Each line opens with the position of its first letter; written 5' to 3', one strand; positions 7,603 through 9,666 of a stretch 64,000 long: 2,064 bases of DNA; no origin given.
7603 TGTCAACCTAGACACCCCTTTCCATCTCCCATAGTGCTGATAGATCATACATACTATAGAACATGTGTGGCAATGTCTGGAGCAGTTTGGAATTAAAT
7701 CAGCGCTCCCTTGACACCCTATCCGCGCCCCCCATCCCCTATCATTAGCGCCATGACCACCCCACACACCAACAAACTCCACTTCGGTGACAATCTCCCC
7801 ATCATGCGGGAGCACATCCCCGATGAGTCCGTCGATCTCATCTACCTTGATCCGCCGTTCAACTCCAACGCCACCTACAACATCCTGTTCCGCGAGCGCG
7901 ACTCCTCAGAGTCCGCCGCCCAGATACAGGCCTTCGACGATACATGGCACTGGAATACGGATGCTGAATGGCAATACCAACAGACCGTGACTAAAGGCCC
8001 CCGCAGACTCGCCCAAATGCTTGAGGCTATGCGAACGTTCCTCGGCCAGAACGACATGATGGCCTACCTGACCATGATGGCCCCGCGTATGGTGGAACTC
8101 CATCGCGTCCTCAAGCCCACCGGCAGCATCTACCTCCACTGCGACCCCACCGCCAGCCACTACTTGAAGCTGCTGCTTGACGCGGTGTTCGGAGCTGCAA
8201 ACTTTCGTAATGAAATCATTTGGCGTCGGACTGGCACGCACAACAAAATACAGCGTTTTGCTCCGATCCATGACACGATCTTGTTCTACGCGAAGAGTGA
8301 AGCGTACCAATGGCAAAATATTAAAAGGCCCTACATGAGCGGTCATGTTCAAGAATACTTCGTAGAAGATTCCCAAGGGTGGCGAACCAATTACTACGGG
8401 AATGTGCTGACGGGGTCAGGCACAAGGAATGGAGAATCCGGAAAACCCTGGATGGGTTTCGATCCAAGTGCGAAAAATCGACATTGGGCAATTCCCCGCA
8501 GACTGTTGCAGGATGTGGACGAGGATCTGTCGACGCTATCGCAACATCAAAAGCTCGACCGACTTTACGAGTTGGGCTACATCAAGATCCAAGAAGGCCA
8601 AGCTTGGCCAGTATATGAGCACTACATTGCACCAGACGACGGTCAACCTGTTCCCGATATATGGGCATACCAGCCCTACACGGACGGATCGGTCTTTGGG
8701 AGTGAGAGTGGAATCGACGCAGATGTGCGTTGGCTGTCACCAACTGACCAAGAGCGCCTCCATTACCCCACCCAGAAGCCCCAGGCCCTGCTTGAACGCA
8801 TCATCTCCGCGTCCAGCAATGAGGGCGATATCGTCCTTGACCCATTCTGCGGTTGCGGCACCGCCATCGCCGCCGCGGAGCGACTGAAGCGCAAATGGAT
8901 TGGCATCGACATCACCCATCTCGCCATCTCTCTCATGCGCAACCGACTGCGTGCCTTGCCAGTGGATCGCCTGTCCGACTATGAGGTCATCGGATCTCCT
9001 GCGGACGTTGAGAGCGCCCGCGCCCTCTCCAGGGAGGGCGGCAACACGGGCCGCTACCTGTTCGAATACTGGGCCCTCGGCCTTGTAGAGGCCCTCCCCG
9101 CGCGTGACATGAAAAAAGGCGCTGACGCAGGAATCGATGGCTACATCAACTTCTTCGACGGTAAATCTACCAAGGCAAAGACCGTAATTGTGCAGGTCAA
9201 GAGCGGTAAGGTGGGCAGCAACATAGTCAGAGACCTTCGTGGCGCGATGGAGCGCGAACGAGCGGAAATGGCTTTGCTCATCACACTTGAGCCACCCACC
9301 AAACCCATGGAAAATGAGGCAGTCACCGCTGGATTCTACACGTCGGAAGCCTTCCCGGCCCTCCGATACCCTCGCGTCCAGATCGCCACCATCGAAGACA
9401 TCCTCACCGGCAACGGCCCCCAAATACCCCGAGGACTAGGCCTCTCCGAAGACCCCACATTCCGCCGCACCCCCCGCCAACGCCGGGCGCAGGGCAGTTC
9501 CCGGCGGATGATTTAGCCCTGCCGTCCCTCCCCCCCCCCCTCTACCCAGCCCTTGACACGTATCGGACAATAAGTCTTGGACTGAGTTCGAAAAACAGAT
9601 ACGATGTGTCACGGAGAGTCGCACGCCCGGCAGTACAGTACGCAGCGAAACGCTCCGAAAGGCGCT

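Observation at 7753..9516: Single polypeptide combining a beta-class DNA methyltransferase with a C-terminal Mrr-type PD-(D/E)xK nuclease domain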

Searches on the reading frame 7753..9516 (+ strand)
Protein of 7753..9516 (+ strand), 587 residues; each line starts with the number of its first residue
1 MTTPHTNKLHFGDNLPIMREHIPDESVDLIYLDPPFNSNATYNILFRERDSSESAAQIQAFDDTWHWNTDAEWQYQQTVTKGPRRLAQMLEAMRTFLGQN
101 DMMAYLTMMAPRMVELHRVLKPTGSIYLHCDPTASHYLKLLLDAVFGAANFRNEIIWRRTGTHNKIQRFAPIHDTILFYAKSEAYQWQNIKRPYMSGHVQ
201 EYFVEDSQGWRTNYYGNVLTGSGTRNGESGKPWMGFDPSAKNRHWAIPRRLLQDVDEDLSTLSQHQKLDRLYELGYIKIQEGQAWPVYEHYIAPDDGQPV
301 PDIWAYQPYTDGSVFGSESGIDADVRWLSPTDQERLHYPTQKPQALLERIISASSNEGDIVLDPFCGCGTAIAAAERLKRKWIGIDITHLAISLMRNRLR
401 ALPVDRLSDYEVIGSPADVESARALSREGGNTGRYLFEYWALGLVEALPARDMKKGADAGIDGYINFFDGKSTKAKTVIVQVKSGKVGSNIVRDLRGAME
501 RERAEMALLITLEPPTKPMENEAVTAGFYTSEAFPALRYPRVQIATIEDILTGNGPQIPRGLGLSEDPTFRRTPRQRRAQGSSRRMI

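Call 3: search_protein_families(library=pfam, proteins=[window:7753-9516:+], max_evalue=0.1)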
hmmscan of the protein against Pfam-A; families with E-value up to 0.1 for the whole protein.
window:7753-9516:+ (587 aa): 8 families
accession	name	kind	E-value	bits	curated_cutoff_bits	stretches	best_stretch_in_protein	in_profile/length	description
PF01555.25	N6_N4_Mtase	-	1.3e-45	156.5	26.7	1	27-389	1-213/221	DNA methylase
PF22722.2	NA-iREase1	-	1.3e-08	35.2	27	1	454-524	20-89/106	NACHT-associated inactive Restriction Endonuclease 1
PF04471.18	Mrr_cat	-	5.4e-08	33.4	21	1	450-523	22-97/115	Restriction endonuclease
PF13847.12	Methyltransf_31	-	0.00015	21.9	27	1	356-406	2-55/145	Methyltransferase domain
PF03602.21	Cons_hypoth95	-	0.00044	20.4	24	0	22-46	109-133/182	Conserved hypothetical protein 95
PF02086.21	MethyltransfD12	-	0.00047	20.4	22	0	23-60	172-212/253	D12 class N6 adenine-specific DNA methyltransferase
PF14280.11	DUF4365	-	0.0033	17.9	24.3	1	456-486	26-56/139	Domain of unknown function (DUF4365)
PF13649.12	Methyltransf_25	-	0.011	16.9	27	0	361-402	1-44/97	Methyltransferase domain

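Call 4: search_protein_families(library=ncbifam, proteins=[window:7753-9516:+], max_evalue=0.1)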
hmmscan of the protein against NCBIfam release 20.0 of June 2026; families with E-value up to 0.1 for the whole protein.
window:7753-9516:+ (587 aa): 8 families
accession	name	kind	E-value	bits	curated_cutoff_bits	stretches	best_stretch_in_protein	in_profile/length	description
NF008572.0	PRK11524.1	equivalog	1e-27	97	292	2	334-399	191-256/294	adenine-specific DNA-methyltransferase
NF050803.1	DnaMtaseCcrMCaul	equivalog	2.1e-27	95.9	830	3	333-402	182-250/350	adenine-specific DNA-methyltransferase CcrM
NF010253.0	PRK13699.1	subfamily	5.1e-12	45.9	244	1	336-399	142-205/226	DNA methyltransferase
TIGR01177.1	TIGR01177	hypoth_equivalog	0.0008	18.8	316.55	1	355-389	180-214/330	TIGR01177 family methyltransferase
NF011529.0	PRK14968.1-3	equivalog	0.016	14.6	162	1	336-400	16-77/198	putative methyltransferase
TIGR00095.1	TIGR00095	equivalog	0.034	13.8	117.5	1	25-45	123-143/194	16S rRNA (guanine(966)-N(2))-methyltransferase RsmD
NF047732.1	tRNAMtaseTrm5bMeth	equivalog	0.049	12.6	500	1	351-399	192-239/337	tRNA (guanine(37)-N1)-methyltransferase Trm5b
NF043040.1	corrin_prot_MT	hypoth_equivalog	0.096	12.1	180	0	344-401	28-85/216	corrinoid protein-associated methyltransferase CpaM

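Call 5: search_protein_families(library=padloc, proteins=[window:7753-9516:+], max_evalue=0.1)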
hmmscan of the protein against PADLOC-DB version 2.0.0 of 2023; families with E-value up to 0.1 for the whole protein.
window:7753-9516:+ (587 aa): 79 families (the best 25 are shown)
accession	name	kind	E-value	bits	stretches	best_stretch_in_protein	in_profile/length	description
PDLC03339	MTase_II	-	1.4e-56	189.9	3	100-195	55-150/399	Type II methyltransferase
PDLC03354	MTase_II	-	3.6e-55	185.7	2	102-401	126-384/425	Type II methyltransferase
PDLC03300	MTase_II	-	1.7e-47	159.9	3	324-401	198-278/302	Type II methyltransferase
PDLC03636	MTase_III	-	3.2e-38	129.9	2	105-400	96-406/575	Type III methyltransferase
PDLC03371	MTase_II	-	1.4e-37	127.6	3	333-401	186-254/260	Type II methyltransferase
PDLC03644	MTase_III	-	7.4e-37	125.3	1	73-400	77-394/542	Type III methyltransferase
PDLC03299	MTase_II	-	1e-36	125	3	332-400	190-258/296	Type II methyltransferase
PDLC03633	MTase_III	-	7.4e-36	122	2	326-401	280-355/616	Type III methyltransferase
PDLC03638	MTase_III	-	5.3e-31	105.7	1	104-400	430-678/816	Type III methyltransferase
PDLC03635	MTase_III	-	8.1e-29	98.8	2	104-219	267-385/708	Type III methyltransferase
PDLC03216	MTase_II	-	3.9e-28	96.5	3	334-401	191-257/364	Type II methyltransferase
PDLC03738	oMTase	-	1.7e-27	94.1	3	334-401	201-267/376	orphan methyltransferase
PDLC03641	MTase_III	-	6.5e-26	89.1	2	97-378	176-431/657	Type III methyltransferase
PDLC03265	MTase_II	-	2.5e-24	84.3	2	337-400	266-329/333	Type II methyltransferase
PDLC03238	MTase_II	-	2.8e-24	83.9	3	343-404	309-368/428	Type II methyltransferase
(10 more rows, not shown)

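Call 6: search_solved_structures(query=window:7753-9516:+, max_evalue=0.01, show_alignments=2)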
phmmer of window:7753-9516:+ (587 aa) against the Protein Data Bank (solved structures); distinct sequences matched with E-value up to 0.01: 15.
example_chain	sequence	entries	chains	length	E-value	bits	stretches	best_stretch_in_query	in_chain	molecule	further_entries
8urk_A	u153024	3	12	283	3.9e-19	71.5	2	331-403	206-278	Methyltransferase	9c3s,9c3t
9c3u_A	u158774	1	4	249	6.6e-19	70.8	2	331-402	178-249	Methyltransferase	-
6pbd_A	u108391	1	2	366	9.5e-19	70.2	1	332-415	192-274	Modification methylase CcrMI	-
1g60_A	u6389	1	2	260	4.5e-14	54.8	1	335-389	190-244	Adenine-specific Methyltransferase MboIIA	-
8s9m_A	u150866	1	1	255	2.1e-13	52.6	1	325-399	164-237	DNA cytosine-N4 methyltransferase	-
8s9n_A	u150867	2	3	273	2.6e-13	52.3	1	325-399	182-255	DNA cytosine-N4 methyltransferase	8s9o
4zcf_A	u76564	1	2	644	3.8e-11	45.2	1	95-219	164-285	Restriction endonuclease EcoP15I, modification subunit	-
6k0w_B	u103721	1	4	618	5.3e-11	44.7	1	6-185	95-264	Adenine specific DNA methyltransferase (Mod)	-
5hek_A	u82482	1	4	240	1.8e-10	42.9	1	333-396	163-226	Adenine specific DNA methyltransferase (DpnA)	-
5hfj_A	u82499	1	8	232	1.9e-10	42.8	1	333-389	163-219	Adenine specific DNA methyltransferase (DpnA)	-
1eg2_A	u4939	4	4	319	2.1e-10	42.7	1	329-416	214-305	MODIFICATION METHYLASE RSRI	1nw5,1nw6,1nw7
1nw8_A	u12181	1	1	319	2.4e-10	42.5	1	329-416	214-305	MODIFICATION METHYLASE RSRI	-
2zie_A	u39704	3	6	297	2.1e-07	32.8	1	336-399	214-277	Putative modification methylase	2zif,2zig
7dsu_A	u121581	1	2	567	2e-06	29.6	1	97-179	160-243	Mbo45V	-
1boo_A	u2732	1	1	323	0.00038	22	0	338-388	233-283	PROTEIN (N-4 CYTOSINE-SPECIFIC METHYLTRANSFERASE PVU II)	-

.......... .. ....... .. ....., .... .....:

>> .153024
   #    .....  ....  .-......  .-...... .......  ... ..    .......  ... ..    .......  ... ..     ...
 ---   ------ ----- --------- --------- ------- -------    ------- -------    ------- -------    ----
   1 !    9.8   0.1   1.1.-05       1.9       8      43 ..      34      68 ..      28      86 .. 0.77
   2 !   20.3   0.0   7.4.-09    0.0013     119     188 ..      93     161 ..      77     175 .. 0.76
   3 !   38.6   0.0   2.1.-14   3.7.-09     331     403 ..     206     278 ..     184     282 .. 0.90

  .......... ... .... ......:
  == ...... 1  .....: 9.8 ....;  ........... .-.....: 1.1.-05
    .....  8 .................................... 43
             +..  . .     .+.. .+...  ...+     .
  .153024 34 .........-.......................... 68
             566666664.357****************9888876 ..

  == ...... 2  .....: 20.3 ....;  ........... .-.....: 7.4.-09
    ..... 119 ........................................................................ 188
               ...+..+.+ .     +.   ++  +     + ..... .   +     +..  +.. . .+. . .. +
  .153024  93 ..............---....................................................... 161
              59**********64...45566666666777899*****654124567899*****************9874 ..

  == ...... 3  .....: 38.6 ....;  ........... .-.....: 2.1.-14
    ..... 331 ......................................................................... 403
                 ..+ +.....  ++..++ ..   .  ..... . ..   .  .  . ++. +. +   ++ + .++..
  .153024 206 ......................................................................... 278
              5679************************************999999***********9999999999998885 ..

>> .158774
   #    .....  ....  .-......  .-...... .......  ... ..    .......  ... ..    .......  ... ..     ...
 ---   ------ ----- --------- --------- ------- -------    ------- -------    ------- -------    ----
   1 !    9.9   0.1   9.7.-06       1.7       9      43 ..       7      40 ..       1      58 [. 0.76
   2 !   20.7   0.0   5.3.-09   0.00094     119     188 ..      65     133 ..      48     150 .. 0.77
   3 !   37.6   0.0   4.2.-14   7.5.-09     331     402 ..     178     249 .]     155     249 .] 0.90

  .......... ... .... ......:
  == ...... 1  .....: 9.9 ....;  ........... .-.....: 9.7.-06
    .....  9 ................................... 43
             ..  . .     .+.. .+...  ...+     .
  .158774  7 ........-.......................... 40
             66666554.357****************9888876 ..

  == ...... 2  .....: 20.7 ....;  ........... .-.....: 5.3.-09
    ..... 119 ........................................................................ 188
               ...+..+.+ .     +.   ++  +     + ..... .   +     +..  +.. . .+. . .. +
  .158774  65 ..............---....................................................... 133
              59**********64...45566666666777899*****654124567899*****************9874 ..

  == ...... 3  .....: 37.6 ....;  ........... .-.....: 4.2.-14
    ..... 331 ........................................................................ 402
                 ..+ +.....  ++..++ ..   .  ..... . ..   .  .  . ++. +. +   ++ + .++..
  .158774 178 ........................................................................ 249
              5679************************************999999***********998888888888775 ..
